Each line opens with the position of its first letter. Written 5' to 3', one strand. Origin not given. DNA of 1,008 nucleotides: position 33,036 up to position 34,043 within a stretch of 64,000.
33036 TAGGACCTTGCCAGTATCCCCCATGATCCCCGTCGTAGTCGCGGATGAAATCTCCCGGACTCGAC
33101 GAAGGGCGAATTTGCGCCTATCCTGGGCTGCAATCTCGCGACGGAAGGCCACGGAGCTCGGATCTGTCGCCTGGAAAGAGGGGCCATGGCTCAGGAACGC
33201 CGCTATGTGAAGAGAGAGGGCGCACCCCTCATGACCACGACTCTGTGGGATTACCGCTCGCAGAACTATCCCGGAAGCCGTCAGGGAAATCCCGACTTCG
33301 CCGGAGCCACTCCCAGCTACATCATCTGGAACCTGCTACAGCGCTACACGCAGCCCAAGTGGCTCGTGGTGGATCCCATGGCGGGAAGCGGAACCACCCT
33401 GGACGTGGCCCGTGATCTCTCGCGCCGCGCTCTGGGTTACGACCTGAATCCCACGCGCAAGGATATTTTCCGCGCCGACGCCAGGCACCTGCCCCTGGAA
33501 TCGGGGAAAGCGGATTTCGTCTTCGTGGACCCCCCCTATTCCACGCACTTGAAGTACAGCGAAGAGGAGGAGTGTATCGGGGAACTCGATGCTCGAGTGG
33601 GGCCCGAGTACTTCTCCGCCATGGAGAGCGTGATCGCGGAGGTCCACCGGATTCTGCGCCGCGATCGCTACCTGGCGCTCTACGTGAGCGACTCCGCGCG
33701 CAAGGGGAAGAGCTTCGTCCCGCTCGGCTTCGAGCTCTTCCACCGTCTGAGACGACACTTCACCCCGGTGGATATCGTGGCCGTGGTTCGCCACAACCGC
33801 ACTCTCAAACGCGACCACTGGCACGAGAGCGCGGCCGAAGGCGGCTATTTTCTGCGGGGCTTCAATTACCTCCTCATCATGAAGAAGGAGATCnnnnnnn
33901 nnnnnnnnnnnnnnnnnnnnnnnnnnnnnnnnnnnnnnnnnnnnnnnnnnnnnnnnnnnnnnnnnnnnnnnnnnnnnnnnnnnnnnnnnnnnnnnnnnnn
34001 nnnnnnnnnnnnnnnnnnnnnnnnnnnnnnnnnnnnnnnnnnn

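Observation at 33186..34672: Orphan DPPY-motif methyltransferase with a histone-H1-like basic tail, followed immediately by a Nudix hydrolase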

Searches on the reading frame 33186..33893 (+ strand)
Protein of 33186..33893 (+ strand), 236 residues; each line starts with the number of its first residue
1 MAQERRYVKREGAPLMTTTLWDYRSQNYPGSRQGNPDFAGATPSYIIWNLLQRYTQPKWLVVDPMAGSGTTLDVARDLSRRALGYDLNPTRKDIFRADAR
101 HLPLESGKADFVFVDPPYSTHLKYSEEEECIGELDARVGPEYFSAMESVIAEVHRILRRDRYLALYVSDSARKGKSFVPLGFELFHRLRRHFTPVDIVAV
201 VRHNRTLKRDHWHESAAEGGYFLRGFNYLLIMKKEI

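Call 24: search_protein_representatives(protein=window:33186-33893:+)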
Query: 236 residues. Proteins with E-value up to 0.001 (for the whole library): 3046; up to 1e-10: 621; up to 1e-30: 86. The best 150 are listed.
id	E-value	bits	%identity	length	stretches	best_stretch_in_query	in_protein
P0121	8.9e-95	332.7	71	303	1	31-234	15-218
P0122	2.2e-87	308.5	59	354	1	14-235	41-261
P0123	4.4e-82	291.2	64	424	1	15-234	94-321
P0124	3.0e-79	281.9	61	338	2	31-236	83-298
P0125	3.1e-73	262.2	55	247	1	17-234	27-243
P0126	3.2e-73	262.2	58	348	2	31-176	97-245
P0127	1.2e-72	260.3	59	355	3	31-137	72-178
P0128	5.4e-69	248.3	50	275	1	12-235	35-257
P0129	4.0e-68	245.5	49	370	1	9-234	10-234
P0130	4.5e-68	245.3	60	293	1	14-235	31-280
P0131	7.6e-68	244.6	53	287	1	13-234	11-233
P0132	1.1e-67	244.1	68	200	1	65-235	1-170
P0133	3.9e-64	232.4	55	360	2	31-234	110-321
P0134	1.5e-60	220.7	47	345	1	4-234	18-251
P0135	2.3e-59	216.8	63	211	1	71-235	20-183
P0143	6.1e-54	199.1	43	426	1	11-234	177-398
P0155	2.4e-48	180.8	47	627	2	66-235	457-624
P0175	2.6e-41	157.7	37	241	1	6-234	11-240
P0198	3.7e-33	131.0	39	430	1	31-235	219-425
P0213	8.8e-29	116.7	46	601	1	6-181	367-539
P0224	8.0e-27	110.3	37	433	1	31-234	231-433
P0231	3.5e-26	108.2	34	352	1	18-235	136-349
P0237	3.8e-25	104.8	35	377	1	17-234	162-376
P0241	1.4e-24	103.0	32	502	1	14-234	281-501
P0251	3.1e-24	101.8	37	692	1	8-183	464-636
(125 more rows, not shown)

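Call 25: search_protein_families(library=pfam, proteins=[P0143, P0198, P0224, P0241, P0251, P0213, P0155, P0237, P0231, P0129], max_evalue=0.01)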
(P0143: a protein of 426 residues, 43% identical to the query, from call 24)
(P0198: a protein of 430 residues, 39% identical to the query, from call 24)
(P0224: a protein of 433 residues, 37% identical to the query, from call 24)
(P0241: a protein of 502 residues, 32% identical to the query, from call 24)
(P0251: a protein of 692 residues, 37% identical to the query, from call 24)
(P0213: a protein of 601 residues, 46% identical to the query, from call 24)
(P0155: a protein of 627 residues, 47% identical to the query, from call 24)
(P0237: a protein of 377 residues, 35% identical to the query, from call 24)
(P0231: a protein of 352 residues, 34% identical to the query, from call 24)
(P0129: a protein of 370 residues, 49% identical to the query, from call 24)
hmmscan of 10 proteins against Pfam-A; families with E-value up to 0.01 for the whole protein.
P0143 (426 aa): 6 families
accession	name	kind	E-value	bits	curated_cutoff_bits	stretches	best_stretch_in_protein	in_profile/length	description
PF01555.25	N6_N4_Mtase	-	1.7e-20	74.4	26.7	1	177-262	134-220/221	DNA methylase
PF10539.14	Dev_Cell_Death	-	3e-18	66.3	27.8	1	22-111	2-94/126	Development and cell death domain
PF01170.24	UPF0020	-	2.9e-06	27.6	22.3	0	222-236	27-41/197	RMKL-like, methyltransferase domain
PF08241.18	Methyltransf_11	-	3.8e-05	24.7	21.2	1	232-280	5-66/95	Methyltransferase domain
PF05148.21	Methyltransf_8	-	0.0004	20.8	27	1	226-279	75-128/219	Hypothetical methyltransferase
PF13649.12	Methyltransf_25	-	0.0017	19.4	27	1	227-325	1-96/97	Methyltransferase domain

P0198 (430 aa): 5 families
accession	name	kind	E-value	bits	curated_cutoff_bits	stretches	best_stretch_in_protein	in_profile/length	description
PF01555.25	N6_N4_Mtase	-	3.1e-21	76.8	26.7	2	170-284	110-220/221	DNA methylase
PF02195.25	ParB_N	-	2.2e-09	37.7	26.3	1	29-96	23-94/95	ParB N-terminal domain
PF05148.21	Methyltransf_8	-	0.001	19.4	27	0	258-311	84-134/219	Hypothetical methyltransferase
PF02086.21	MethyltransfD12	-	0.0072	16.5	22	0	247-277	22-52/253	D12 class N6 adenine-specific DNA methyltransferase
PF08241.18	Methyltransf_11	-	0.0084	17.2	21.2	0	329-353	71-95/95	Methyltransferase domain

P0224 (433 aa): 3 families
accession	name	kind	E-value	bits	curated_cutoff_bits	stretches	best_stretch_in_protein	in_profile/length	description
PF01555.25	N6_N4_Mtase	-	1.3e-16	61.7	26.7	1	191-288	116-212/221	DNA methylase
PF02195.25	ParB_N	-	2.1e-05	24.9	26.3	1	20-69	23-76/95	ParB N-terminal domain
PF02086.21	MethyltransfD12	-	0.008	16.4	22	0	254-289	16-52/253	D12 class N6 adenine-specific DNA methyltransferase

P0241 (502 aa): 3 families
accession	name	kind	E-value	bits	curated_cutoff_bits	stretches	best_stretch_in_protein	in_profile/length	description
PF01555.25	N6_N4_Mtase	-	1.3e-18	68.3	26.7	2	254-357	116-213/221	DNA methylase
PF08241.18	Methyltransf_11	-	1.2e-05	26.3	21.2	1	364-429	48-94/95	Methyltransferase domain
PF13649.12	Methyltransf_25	-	0.0023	19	27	0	329-426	1-97/97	Methyltransferase domain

P0251 (692 aa): 3 families
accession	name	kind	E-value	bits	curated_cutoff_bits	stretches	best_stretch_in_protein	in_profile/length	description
PF01555.25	N6_N4_Mtase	-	2e-21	77.4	26.7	2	375-539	86-212/221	DNA methylase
PF02195.25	ParB_N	-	2.7e-15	56.6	26.3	1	4-83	5-88/95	ParB N-terminal domain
PF08241.18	Methyltransf_11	-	7.3e-05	23.8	21.2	0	520-616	8-92/95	Methyltransferase domain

P0213 (601 aa): 7 families
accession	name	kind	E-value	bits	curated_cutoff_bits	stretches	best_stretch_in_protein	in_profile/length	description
PF02195.25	ParB_N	-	3.7e-23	81.8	26.3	1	3-94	1-95/95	ParB N-terminal domain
PF01555.25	N6_N4_Mtase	-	2.7e-22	80.3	26.7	2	216-445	58-213/221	DNA methylase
PF17762.8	HTH_ParB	-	0.0025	18.4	22.6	0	144-196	45-98/102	ParB HTH domain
PF13384.12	HTH_23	-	0.0052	17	24.6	0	120-141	19-40/50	Homeodomain-like domain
PF08241.18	Methyltransf_11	-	0.0056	17.7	21.2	0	423-473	4-67/95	Methyltransferase domain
PF13542.12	HTH_Tnp_ISL3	-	0.0074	16.2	27.4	0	120-140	28-48/51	Helix-turn-helix domain of transposase family ISL3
PF12728.13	HTH_17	-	0.0082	16.8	27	1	120-141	3-24/51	Helix-turn-helix domain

P0155 (627 aa): 2 families
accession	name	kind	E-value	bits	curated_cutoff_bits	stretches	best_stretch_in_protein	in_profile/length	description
PF01555.25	N6_N4_Mtase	-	1.5e-07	32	26.7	0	531-565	27-61/221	DNA methylase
PF14528.11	LAGLIDADG_3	-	0.0001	22.9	22.5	1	327-383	9-63/82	LAGLIDADG-like domain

P0237 (377 aa): 3 families
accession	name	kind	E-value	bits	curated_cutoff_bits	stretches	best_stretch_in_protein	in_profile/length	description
PF01555.25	N6_N4_Mtase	-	2.8e-19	70.4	26.7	2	91-230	89-212/221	DNA methylase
PF08241.18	Methyltransf_11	-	0.00016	22.6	21.2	0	232-302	43-93/95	Methyltransferase domain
PF01170.24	UPF0020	-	0.00022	21.4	22.3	0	235-291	106-158/197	RMKL-like, methyltransferase domain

P0231 (352 aa): 1 family
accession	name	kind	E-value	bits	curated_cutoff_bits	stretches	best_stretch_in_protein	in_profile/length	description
PF01555.25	N6_N4_Mtase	-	1.2e-23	84.7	26.7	2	86-210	84-219/221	DNA methylase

P0129 (370 aa): 7 families
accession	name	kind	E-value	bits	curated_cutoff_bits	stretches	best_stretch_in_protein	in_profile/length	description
PF01555.25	N6_N4_Mtase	-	1.5e-21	77.9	26.7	2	50-90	173-213/221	DNA methylase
PF08241.18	Methyltransf_11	-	6.7e-06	27.1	21.2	0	146-165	76-95/95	Methyltransferase domain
PF13847.12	Methyltransf_31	-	0.00021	21.5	27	0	57-90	2-38/145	Methyltransferase domain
PF01170.24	UPF0020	-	0.00031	20.9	22.3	0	57-81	27-51/197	RMKL-like, methyltransferase domain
PF13649.12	Methyltransf_25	-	0.0013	19.8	27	0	62-100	1-41/97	Methyltransferase domain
PF02086.21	MethyltransfD12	-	0.002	18.3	22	0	58-91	20-53/253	D12 class N6 adenine-specific DNA methyltransferase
PF03602.21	Cons_hypoth95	-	0.0033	17.6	24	0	106-126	110-130/182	Conserved hypothetical protein 95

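Call 34: search_dna_similar(query=window:33186-33893:+, collection=phages, mode=protein, max_rows=15)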
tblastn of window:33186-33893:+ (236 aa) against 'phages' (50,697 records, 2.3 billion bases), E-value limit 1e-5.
Records with a match: 3; places in all: 3; records where one place covers at least 80% of the query: 0.
Best place of each record, by identity: <60% 3.
By first word of the organism name: Bacteriophage 1; Caudoviricetes 1; Salmonella 1.
By host as written in the record: - 3.
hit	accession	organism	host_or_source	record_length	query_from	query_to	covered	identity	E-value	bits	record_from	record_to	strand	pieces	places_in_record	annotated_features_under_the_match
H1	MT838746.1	Bacteriophage sp.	human fecal samples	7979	9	175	71%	29.0%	9e-6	52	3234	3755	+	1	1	record has no annotation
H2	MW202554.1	Caudoviricetes sp.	Manatee Spring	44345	19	118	42%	46.5%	2e-14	77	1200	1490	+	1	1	chromosome partitioning protein parB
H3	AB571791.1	Salmonella enterica subsp. enterica serovar Typhimurium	-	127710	34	177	61%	27.3%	2e-7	57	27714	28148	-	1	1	conserved hypothetical protein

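Call 35: search_dna_similar(query=window:33186-33893:+, collection=plasmids, mode=protein, max_rows=15)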
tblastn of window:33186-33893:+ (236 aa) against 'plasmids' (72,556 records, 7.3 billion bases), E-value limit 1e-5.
Records with a match: 730; places in all: 731; records where one place covers at least 80% of the query: 29.
Best place of each record, by identity: <60% 730.
By first word of the organism name: Klebsiella 240; Escherichia 135; Salmonella 85; Citrobacter 54; Vibrio 50; Enterobacter 34; Providencia 34; Thermus 19; Proteus 17; Shewanella 11; and 21 more.
By predicted mobility (MOB-suite, as given by PLSDB): conjugative 694; non-mobilizable 30; mobilizable 6.
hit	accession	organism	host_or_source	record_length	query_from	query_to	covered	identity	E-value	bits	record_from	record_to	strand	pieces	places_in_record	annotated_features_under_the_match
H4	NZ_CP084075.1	Fusobacterium vincentii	-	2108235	15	234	93%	27.9%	6e-19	92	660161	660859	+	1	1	none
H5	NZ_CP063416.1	Parageobacillus thermoglucosidasius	soil,soil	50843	27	234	88%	28.1%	4e-6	55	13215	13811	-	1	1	DNA methyltransferase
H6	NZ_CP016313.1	Thermus brockianus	whole organism,environmental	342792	36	220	78%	31.3%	3e-7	58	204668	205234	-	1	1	DNA methylase N-4/N-6 domain-containing protein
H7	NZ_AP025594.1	Thermus brockianus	-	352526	36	220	78%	31.3%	3e-7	58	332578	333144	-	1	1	DNA methylase N-4/N-6 domain-containing protein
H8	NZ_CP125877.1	Vibrio harveyi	Vibriosis affected Asian seabass (Lates ...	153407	12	216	87%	25.2%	4e-8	61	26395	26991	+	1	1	DNA adenine modification methylase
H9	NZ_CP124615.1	Vibrio sp. YMD68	pure culture,sediment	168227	12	216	87%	25.2%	4e-8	61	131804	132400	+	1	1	DNA adenine modification methylase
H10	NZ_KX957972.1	Vibrio parahaemolyticus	shrimp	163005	12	216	87%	25.2%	5e-8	60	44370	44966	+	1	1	none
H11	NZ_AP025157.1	Vibrio penaeicida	Penaeus japonicus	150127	12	216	87%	25.1%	1e-7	59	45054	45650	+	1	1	DNA adenine modification methylase | hypothetical protein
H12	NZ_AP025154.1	Vibrio penaeicida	Penaeus japonicus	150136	12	216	87%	25.1%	1e-7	59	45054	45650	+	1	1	DNA adenine modification methylase | hypothetical protein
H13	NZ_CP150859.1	Vibrio parahaemolyticus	Penaeus vannamei,cell culture,Shrimp ...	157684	12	216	87%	24.8%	2e-7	59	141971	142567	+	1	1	restriction endonuclease subunit M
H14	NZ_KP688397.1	Vibrio parahaemolyticus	shrimp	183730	12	216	87%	24.8%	2e-7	59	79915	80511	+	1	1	restriction endonuclease subunit M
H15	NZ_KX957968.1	Vibrio alginolyticus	shrimip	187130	12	216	87%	24.8%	2e-7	59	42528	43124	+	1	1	restriction endonuclease subunit M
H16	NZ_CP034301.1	Vibrio parahaemolyticus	Penaeus vannamei,AHPND infected ...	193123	12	216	87%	24.8%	2e-7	59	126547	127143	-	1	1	restriction endonuclease subunit M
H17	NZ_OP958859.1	Vibrio alginolyticus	-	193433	12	216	87%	24.8%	2e-7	59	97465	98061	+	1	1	restriction endonuclease subunit M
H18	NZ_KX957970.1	Vibrio parahaemolyticus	shrimp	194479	12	216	87%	24.8%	2e-7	59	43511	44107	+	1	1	restriction endonuclease subunit M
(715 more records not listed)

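Call 49: get_annotated_region(hit=H4, flank=4000)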
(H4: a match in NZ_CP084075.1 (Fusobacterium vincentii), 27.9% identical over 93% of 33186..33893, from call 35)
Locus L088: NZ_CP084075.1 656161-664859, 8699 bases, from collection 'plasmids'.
description: Fusobacterium vincentii strain SB055 plasmid pSB055A, complete sequence
organism: Fusobacterium vincentii (NCBI taxid 155615)
taxonomy: Bacteria; Fusobacteriota; Fusobacteriia; Fusobacteriales; Fusobacteriaceae; Fusobacterium; Fusobacterium vincentii
host: -; source: -; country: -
typing (MOB-suite, as given by PLSDB): non-mobilizable
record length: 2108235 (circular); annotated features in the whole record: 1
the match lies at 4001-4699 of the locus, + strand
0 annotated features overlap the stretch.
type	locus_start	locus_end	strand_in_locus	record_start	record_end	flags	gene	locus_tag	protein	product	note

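Call 53: search_dna_similar(query=window:33186-33893:+, collection=plasmids, mode=protein, max_rows=25, rows=spread)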
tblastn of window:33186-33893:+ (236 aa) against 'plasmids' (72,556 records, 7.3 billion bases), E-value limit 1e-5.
Records with a match: 730; places in all: 731; records where one place covers at least 80% of the query: 29.
Best place of each record, by identity: <60% 730.
By first word of the organism name: Klebsiella 240; Escherichia 135; Salmonella 85; Citrobacter 54; Vibrio 50; Enterobacter 34; Providencia 34; Thermus 19; Proteus 17; Shewanella 11; and 21 more.
By predicted mobility (MOB-suite, as given by PLSDB): conjugative 694; non-mobilizable 30; mobilizable 6.
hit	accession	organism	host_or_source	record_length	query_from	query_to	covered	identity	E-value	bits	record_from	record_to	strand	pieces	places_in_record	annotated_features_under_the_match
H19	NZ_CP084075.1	Fusobacterium vincentii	-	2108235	15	234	93%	27.9%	6e-19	92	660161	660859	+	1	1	none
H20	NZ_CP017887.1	Pseudomonas frederiksbergensis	whole organism,glacial stream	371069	12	204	82%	25.4%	5e-7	57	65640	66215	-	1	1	DNA adenine modification methylase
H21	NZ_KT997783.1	Escherichia coli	Homo sapiens,urine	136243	34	177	61%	27.3%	8e-7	57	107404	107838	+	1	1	hypothetical protein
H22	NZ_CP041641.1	Klebsiella pneumoniae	Homo sapiens,sputum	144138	34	177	61%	27.3%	8e-7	57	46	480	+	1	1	hypothetical protein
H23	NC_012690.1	Escherichia coli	-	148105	34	177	61%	27.3%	8e-7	57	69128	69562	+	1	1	hypothetical protein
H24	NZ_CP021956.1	Klebsiella pneumoniae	-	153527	34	177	61%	27.3%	8e-7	57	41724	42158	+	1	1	hypothetical protein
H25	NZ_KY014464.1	Vibrio parahaemolyticus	-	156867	34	177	61%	27.3%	8e-7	57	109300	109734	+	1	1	hypothetical protein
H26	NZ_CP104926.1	Klebsiella pasteurii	cell culture,Out-of-house environment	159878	34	177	61%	27.3%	8e-7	57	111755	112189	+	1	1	hypothetical protein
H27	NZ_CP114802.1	Citrobacter sp. 21OH12SH02A-Citro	food,shrimp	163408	34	177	61%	27.3%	8e-7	57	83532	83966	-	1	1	hypothetical protein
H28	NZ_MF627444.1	Vibrio parahaemolyticus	shrimp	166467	34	177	61%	27.3%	8e-7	57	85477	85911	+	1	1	hypothetical protein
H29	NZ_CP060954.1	Escherichia coli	Homo sapiens,urine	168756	34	177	61%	27.3%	8e-7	57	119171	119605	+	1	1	hypothetical protein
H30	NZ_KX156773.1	Escherichia coli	-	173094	34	177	61%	27.3%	8e-7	57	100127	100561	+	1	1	hypothetical protein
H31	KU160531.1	Vibrio alginolyticus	-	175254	34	177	61%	27.3%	8e-7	57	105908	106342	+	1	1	DNA adenine modification methylase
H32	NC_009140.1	Salmonella enterica subsp. enterica serovar Newport str. ...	-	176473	34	177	61%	27.3%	8e-7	57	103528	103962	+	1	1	hypothetical protein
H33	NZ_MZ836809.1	Klebsiella pneumoniae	-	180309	34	177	61%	27.3%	8e-7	57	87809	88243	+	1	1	hypothetical protein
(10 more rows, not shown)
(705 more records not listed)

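Call 56: find_homologous_proteins(query=P0175)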
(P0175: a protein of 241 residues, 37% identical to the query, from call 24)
Query P0175 (241 aa): 953 proteins with E <= 0.001 among 3430 candidates; the best 120 are listed.
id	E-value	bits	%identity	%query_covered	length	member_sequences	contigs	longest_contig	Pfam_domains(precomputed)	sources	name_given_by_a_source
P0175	1.1e-165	567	100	100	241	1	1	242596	PF01170.25,PF01555.25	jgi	-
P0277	9.7e-73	263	53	92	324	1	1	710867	PF01170.25,PF05148.22,PF08241.19,PF01555.25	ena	-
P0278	3.7e-72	261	52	96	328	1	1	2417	PF05148.22,PF08241.19,PF01555.25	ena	-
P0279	1.3e-71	259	50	98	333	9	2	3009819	PF01170.25,PF01555.25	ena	-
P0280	2.3e-71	258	51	91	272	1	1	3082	PF01170.25,PF05148.22,PF08241.19,PF01555.25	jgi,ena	-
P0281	2.5e-71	258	53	91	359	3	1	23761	PF01170.25,PF05148.22,PF01555.25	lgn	-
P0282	5.4e-71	257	52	91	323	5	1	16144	PF01170.25,PF01555.25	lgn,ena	-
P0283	1.7e-70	255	52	91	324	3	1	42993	PF01170.25,PF05148.22,PF08241.19,PF01555.25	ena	-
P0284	1.8e-70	255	53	91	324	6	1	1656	PF13649.13,PF01170.25,PF08241.19,PF01555.25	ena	-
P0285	3.2e-70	254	53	91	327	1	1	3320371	PF01170.25,PF01555.25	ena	-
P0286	3.7e-70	254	51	91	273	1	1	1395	PF01170.25,PF05148.22,PF08241.19,PF01555.25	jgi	-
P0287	4.9e-70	254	52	91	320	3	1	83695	PF01555.25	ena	-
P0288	6.1e-70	253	54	92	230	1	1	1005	PF05148.22,PF08241.19,PF01555.25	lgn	-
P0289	8.5e-70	253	52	91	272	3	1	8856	PF01170.25,PF05148.22,PF01555.25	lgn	-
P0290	1.1e-69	253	52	91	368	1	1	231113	PF13649.13,PF01170.25,PF08241.19,PF01555.25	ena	-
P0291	1.2e-69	252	52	91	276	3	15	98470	PF01170.25,PF05148.22,PF08241.19,PF01555.25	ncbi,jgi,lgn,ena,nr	ncbi:MAG TPA: DNA methyltransferase [Patescibacteria group bacterium]|nr:DNA methyltransferase [Pate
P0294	1.8e-69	252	51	91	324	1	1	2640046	PF01555.25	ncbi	-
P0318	8.6e-67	243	49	95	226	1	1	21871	PF01555.25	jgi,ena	-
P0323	1.8e-66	242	51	91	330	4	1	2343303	PF01555.25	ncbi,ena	-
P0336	8.2e-66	240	49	91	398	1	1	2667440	PF05148.22,PF08241.19,PF01555.25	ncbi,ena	-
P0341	1.6e-65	239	50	91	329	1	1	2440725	PF01170.25,PF01555.25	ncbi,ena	-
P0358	4.5e-65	237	51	91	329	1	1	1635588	PF01170.25,PF01555.25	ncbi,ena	-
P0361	5.3e-65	237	50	91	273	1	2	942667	PF01170.25,PF05148.22,PF08241.19,PF01555.25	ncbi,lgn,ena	-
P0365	7.3e-65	237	49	94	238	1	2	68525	PF13649.13,PF05148.22,PF08241.19,PF01555.25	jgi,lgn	jgi:DNA modification methylase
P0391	3.1e-64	235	52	91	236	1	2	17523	PF13649.13,PF05148.22,PF08241.19,PF01555.25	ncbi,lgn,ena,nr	ncbi:TPA: class I SAM-dependent methyltransferase [Candidatus Bathyarchaeota archaeon]|nr:class I SA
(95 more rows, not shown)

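Call 59: find_encoding_contigs(protein=P0294, flank=6000, max_places=2)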
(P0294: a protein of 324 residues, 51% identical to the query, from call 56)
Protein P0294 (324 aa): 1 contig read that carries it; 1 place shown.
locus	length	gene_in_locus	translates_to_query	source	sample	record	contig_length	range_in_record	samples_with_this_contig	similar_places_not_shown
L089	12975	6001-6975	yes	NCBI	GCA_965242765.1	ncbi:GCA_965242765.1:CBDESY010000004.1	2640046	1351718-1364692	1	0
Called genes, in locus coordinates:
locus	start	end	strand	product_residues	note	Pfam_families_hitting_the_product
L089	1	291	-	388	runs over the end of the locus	PF02746:MR_MLE_N, PF13378:MR_MLE_C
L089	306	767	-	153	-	PF01323:DSBA (weak), PF13462:Thioredoxin_4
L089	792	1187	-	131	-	-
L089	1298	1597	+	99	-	PF05015:HigB-like_toxin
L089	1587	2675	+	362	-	PF01381:HTH_3 (weak)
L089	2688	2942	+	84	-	-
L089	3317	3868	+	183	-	PF01555:N6_N4_Mtase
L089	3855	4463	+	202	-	PF01844:HNH, PF14279:HNH_5 (weak)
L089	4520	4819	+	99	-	-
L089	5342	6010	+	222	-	PF18643:RE_BsaWI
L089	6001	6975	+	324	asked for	PF01555:N6_N4_Mtase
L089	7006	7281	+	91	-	-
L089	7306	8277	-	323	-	-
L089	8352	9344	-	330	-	PF01555:N6_N4_Mtase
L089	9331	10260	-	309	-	-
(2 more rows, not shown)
